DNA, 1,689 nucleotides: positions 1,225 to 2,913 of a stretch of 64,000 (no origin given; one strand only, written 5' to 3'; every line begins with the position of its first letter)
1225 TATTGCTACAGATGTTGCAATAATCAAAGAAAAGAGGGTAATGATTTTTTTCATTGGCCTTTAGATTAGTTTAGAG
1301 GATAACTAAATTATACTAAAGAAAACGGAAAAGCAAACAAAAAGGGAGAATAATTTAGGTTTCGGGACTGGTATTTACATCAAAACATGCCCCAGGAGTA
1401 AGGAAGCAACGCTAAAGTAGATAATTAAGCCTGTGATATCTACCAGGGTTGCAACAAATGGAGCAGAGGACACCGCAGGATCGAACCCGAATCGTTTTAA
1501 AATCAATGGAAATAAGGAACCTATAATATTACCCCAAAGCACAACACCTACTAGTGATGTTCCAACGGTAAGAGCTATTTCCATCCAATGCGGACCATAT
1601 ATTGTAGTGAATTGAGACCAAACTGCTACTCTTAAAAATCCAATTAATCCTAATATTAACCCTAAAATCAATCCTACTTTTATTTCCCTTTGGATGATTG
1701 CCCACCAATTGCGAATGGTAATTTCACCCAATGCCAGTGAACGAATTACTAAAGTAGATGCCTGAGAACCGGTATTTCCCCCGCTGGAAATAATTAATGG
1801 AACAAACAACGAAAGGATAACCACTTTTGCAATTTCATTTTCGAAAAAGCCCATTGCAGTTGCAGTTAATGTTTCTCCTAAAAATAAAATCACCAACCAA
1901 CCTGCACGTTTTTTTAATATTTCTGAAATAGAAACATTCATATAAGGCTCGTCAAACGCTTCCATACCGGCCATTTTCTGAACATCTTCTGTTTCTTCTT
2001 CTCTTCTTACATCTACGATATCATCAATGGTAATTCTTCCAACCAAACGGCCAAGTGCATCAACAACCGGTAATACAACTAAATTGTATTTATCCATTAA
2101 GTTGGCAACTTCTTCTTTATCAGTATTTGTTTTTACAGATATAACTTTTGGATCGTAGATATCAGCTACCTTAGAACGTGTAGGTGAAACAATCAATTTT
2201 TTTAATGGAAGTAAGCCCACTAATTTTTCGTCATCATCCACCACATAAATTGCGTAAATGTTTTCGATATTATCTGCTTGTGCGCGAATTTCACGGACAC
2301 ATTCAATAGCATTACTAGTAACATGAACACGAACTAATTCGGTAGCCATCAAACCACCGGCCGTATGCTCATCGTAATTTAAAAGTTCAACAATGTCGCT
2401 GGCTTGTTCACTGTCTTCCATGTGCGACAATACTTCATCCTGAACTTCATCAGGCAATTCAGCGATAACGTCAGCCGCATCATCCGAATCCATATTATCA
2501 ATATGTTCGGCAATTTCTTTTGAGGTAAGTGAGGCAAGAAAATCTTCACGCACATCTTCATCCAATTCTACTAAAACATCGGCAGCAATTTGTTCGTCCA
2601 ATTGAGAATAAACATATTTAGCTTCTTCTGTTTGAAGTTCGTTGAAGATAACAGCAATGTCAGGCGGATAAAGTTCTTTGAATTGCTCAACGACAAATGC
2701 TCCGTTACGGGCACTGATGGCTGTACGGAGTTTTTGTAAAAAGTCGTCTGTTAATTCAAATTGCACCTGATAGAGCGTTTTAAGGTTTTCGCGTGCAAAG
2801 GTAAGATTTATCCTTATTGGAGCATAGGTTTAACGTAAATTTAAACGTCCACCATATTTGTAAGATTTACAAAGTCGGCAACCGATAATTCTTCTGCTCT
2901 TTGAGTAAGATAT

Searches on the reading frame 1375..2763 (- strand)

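Call 54: search_protein_families(library=pfam, proteins=[window:1375-2763:-], max_evalue=0.00001)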
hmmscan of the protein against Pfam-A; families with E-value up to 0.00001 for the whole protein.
window:1375-2763:- (462 aa): 4 families
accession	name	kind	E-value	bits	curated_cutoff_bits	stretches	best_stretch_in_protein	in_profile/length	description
PF01769.21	MgtE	-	1e-38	132.9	27.6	1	321-452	1-125/125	Divalent cation transporter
PF03448.22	MgtE_N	-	2.4e-25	89.4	25.9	1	32-132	2-101/102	MgtE intracellular N domain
PF00571.33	CBS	-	6.7e-14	52.4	24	1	199-252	1-54/57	CBS domain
PF14841.11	FliG_M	-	9.8e-07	29.4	25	0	88-122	20-54/76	FliG middle domain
